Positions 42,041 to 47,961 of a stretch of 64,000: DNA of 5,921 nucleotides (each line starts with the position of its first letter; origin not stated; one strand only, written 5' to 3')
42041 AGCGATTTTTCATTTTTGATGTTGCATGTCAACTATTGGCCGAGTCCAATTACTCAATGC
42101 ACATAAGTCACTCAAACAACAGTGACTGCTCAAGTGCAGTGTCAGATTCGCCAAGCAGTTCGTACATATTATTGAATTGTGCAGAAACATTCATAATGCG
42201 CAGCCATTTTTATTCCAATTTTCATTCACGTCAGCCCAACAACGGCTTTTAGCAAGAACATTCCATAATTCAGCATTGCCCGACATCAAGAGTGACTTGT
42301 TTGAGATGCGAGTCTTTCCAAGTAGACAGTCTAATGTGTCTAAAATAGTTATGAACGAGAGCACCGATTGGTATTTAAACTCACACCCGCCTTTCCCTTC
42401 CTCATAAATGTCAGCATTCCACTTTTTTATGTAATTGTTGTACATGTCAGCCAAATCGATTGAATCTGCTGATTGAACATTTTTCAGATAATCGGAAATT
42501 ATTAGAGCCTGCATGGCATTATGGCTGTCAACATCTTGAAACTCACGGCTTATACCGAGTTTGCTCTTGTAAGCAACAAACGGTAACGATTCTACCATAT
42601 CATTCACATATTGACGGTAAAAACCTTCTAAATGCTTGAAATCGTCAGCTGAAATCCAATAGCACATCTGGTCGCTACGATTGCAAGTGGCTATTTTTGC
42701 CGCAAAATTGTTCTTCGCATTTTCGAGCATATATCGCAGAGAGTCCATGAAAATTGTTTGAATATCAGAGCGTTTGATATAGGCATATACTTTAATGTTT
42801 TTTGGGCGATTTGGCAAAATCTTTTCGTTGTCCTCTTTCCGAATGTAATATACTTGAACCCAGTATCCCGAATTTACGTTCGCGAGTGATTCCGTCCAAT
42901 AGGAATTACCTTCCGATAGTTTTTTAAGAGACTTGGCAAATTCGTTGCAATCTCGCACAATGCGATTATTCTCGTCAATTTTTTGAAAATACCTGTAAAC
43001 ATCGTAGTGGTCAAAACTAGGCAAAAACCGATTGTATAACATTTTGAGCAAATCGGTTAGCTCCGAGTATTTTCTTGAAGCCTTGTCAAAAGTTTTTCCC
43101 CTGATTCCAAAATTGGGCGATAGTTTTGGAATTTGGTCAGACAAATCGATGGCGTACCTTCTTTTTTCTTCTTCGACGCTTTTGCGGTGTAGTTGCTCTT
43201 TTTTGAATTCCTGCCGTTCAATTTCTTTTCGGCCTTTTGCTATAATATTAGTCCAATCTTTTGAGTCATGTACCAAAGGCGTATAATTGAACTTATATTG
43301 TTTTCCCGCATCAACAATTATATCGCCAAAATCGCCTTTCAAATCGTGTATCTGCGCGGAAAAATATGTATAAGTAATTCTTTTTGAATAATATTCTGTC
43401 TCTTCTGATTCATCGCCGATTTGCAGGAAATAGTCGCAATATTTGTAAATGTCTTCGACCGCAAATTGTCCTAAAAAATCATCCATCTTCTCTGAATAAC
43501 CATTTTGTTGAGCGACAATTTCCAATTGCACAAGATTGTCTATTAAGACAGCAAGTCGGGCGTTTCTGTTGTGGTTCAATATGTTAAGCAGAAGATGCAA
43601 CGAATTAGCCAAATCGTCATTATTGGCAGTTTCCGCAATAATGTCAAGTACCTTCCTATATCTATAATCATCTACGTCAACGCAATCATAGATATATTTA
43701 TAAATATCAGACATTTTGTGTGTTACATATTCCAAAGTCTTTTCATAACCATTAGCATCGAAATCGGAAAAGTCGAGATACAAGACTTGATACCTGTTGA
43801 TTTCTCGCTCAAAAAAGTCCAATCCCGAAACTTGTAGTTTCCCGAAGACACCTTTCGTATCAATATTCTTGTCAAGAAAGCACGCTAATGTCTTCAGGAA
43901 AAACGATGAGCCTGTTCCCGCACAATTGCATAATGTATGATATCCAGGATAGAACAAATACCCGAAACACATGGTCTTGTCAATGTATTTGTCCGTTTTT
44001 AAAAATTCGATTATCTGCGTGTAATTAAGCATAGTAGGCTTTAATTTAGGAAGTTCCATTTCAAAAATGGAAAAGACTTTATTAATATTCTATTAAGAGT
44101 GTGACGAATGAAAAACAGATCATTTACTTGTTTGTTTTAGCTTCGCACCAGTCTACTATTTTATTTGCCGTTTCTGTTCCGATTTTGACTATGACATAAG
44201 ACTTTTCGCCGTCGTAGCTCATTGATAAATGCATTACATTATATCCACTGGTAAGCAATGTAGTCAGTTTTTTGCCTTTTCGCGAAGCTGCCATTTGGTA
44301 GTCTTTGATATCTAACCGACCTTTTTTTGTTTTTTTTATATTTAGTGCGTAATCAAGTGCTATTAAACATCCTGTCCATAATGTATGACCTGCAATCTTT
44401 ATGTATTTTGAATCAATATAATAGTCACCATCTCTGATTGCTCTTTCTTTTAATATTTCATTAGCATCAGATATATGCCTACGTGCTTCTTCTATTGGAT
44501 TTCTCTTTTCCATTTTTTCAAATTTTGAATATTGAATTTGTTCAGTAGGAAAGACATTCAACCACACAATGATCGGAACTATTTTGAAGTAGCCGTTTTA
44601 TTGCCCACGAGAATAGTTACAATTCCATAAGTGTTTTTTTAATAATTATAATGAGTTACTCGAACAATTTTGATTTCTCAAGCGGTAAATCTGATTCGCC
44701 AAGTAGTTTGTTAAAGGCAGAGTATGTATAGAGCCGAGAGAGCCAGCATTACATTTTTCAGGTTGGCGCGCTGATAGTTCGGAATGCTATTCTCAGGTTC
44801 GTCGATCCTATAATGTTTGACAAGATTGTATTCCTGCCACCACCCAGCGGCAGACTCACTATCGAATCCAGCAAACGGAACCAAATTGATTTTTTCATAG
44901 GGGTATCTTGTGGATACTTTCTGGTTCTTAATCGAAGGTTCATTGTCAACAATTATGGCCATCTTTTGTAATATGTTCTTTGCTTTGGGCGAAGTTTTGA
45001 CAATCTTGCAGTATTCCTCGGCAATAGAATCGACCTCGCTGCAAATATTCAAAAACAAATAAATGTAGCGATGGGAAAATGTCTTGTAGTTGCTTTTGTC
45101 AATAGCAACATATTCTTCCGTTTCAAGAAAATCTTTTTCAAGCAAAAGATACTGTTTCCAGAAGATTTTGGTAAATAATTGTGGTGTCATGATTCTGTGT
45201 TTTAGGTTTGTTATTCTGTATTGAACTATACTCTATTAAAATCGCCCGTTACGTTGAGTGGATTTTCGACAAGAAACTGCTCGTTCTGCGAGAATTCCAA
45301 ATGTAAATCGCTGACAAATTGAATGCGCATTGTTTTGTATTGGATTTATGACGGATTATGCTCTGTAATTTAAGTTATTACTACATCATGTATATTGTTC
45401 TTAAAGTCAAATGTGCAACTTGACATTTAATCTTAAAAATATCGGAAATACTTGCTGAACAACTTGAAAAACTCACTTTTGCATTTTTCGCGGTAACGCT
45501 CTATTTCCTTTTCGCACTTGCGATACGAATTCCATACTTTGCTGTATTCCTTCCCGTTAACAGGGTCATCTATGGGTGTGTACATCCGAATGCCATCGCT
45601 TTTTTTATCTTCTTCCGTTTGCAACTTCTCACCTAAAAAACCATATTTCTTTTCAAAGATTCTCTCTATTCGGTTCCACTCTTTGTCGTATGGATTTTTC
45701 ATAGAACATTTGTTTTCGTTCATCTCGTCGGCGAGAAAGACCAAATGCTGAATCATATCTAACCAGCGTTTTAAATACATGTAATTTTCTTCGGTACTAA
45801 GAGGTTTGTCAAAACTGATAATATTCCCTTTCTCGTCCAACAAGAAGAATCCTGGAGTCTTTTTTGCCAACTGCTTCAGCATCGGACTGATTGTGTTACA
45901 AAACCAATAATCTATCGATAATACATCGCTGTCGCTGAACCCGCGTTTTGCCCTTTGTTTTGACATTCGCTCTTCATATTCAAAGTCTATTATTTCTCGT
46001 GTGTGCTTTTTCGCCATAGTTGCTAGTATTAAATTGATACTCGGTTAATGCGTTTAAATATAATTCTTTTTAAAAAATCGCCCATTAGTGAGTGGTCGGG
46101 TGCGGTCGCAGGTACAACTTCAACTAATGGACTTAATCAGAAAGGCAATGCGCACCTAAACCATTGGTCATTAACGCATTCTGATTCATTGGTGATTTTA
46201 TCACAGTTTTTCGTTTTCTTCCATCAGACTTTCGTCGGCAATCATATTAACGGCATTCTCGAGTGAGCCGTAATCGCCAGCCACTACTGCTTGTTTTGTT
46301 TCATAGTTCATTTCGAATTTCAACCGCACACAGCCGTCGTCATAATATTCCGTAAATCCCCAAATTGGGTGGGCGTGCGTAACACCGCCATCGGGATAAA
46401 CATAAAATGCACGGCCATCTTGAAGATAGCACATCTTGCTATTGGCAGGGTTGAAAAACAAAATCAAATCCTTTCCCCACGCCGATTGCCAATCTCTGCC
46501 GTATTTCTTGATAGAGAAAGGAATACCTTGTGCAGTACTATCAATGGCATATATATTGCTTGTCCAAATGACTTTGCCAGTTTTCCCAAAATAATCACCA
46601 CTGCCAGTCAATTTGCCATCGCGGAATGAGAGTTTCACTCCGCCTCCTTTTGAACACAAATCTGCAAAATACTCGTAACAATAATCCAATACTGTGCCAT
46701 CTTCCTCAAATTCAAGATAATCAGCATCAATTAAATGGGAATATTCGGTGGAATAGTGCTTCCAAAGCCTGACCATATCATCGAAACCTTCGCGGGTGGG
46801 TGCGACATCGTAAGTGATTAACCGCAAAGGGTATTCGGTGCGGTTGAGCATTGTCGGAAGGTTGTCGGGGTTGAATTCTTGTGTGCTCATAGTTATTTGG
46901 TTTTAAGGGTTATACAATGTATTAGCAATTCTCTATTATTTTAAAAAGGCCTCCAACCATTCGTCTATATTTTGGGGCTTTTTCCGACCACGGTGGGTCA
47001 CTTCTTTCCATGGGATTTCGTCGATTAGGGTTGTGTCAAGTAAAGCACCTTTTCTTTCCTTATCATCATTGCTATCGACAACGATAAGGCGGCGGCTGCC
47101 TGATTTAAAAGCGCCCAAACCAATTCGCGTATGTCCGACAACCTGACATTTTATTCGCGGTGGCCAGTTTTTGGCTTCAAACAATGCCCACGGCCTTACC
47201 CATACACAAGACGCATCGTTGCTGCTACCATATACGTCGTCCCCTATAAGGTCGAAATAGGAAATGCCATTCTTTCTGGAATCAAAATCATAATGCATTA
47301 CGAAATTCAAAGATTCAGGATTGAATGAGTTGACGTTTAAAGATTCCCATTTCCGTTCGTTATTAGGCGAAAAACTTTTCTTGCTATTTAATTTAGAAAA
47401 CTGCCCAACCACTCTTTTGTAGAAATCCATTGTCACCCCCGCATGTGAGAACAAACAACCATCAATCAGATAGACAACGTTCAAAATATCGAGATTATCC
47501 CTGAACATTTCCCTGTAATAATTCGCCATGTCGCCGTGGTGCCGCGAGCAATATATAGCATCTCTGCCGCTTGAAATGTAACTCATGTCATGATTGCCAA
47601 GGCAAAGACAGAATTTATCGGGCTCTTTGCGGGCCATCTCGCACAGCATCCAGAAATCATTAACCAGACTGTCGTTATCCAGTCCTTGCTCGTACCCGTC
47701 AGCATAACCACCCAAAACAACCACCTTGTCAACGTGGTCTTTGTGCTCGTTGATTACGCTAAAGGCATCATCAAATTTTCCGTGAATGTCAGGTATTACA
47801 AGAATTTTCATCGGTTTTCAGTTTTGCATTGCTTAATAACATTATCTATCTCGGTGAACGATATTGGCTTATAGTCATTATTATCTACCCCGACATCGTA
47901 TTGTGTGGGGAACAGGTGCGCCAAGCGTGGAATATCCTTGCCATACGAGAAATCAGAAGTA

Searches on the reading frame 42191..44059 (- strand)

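Call 17: search_protein_families(library=pfam, proteins=[window:42191-44059:-], max_evalue=0.001)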
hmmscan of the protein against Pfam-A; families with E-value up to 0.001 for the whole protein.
window:42191-44059:- (622 aa): 2 families
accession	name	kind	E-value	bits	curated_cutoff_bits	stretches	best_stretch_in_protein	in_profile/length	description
PF09820.16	AAA-ATPase_like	-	1.6e-07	31.8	26.1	1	22-199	14-173/201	Predicted AAA-ATPase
PF08511.16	COQ9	-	0.00058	19.9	20.5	0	214-229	19-34/72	COQ9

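Call 43: search_protein_families(library=padloc, proteins=[window:42191-44059:-], max_evalue=0.001)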
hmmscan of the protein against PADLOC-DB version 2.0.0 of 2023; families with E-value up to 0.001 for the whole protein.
window:42191-44059:- (622 aa): 0 families

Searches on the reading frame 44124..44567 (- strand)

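Call 17: search_protein_families(library=pfam, proteins=[window:44124-44567:-], max_evalue=0.001)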
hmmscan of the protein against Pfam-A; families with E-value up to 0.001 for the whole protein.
window:44124-44567:- (147 aa): 1 family
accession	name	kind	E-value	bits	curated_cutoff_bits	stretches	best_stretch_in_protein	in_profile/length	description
PF18498.6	DUF5618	-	2.2e-31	109.1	33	1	24-142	2-120/121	Domain of unknown function (DUF5618)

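Call 43: search_protein_families(library=padloc, proteins=[window:44124-44567:-], max_evalue=0.001)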
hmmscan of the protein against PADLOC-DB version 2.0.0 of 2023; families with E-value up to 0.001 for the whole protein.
window:44124-44567:- (147 aa): 0 families

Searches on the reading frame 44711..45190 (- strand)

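Call 18: search_protein_families(library=pfam, proteins=[window:44711-45190:-], max_evalue=0.001)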
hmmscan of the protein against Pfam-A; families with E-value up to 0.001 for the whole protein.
window:44711-45190:- (159 aa): 1 family
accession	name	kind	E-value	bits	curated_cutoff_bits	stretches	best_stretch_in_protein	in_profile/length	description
PF15120.11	SPACA9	-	0.00019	21.6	25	1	39-103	61-123/164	Sperm acrosome-associated protein 9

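Call 43: search_protein_families(library=padloc, proteins=[window:44711-45190:-], max_evalue=0.001)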
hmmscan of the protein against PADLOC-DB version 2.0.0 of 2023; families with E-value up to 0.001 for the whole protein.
window:44711-45190:- (159 aa): 0 families

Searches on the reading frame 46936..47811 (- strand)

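Call 18: search_protein_families(library=pfam, proteins=[window:46936-47811:-], max_evalue=0.001)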
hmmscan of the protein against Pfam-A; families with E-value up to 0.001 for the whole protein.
window:46936-47811:- (291 aa): 1 family
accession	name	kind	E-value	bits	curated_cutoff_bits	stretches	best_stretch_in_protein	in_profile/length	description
PF00149.33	Metallophos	-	1.2e-11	45.8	21.5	1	1-170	1-151/191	Calcineurin-like phosphoesterase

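Call 43: search_protein_families(library=padloc, proteins=[window:46936-47811:-], max_evalue=0.001)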
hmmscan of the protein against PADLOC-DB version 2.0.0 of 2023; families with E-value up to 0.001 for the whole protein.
window:46936-47811:- (291 aa): 0 families
